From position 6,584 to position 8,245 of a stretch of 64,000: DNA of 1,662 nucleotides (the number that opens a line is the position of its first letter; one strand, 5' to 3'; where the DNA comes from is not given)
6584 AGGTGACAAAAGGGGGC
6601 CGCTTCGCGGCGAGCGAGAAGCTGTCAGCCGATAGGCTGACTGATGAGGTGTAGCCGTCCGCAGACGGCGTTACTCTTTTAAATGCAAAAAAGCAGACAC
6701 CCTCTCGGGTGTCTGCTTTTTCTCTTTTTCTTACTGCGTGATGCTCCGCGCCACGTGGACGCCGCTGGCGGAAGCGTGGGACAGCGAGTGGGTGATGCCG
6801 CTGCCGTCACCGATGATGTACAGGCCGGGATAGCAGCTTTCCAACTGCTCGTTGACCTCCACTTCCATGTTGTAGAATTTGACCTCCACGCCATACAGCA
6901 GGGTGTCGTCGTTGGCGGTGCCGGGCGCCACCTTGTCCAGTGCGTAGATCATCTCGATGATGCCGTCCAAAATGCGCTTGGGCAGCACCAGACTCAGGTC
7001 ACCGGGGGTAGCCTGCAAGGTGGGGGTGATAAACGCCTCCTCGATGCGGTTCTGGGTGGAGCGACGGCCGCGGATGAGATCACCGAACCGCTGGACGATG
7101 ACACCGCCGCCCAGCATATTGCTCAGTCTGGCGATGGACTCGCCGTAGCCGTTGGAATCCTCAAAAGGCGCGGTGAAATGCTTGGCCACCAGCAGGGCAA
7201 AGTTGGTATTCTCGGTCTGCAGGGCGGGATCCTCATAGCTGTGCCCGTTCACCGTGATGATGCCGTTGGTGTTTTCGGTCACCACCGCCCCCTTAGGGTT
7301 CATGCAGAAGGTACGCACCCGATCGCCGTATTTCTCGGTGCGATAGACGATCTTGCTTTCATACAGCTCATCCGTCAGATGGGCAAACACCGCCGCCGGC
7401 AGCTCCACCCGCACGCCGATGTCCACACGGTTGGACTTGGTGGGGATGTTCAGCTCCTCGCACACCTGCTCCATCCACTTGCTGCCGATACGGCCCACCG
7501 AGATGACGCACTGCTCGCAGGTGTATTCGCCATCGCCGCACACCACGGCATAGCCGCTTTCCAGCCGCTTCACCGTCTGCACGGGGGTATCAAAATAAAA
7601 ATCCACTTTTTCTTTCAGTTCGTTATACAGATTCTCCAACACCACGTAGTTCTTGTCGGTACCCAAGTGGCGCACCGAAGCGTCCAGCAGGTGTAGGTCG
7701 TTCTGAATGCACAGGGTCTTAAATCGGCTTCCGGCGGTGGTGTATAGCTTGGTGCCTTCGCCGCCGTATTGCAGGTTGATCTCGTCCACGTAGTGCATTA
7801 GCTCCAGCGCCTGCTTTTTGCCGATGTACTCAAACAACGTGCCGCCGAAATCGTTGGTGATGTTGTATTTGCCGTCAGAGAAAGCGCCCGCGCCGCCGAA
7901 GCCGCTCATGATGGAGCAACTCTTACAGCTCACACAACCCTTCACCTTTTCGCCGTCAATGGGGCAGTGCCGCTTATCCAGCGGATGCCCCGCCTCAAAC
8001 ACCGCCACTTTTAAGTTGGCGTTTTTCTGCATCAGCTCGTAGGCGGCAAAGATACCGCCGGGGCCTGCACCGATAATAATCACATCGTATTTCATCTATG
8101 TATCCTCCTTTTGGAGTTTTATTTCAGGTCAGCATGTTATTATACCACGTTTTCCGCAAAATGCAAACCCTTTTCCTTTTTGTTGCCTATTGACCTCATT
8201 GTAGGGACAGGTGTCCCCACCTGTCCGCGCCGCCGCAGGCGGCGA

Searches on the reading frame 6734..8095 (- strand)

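Call 21: search_protein_families(library=pfam, proteins=[window:6734-8095:-], max_evalue=0.001)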
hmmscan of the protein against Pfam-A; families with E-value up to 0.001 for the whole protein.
window:6734-8095:- (454 aa): 9 families
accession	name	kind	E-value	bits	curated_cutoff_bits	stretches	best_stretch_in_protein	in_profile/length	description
PF07992.20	Pyr_redox_2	-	5.4e-13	49.4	26.1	1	3-48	1-39/291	Pyridine nucleotide-disulphide oxidoreductase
PF21688.3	FAD-depend_C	-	1.4e-11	45.4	27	1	248-405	35-195/197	FAD-dependent protein, C-terminal domain-like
PF03486.20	HI0933_like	-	8.7e-07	29.1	50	1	4-39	2-35/244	HI0933-like protein Rossmann domain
PF13738.12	Pyr_redox_3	-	2.2e-06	27.6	30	0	6-36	1-30/305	Pyridine nucleotide-disulphide oxidoreductase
PF01946.23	Thi4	-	3.2e-06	27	26.2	1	2-35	17-49/235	Thi4 family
PF01266.30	DAO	-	9.1e-06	25.9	27.9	1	4-37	1-33/353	FAD dependent oxidoreductase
PF13450.12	NAD_binding_8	-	8.5e-05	23.2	21.9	1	7-37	1-29/68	NAD(P)-binding Rossmann-like domain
PF00890.30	FAD_binding_2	-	0.00011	22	20.4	1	4-38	1-33/414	FAD binding domain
PF01593.30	Amino_oxidase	-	0.00059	19.7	19.8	0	150-200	197-254/443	Flavin containing amine oxidoreductase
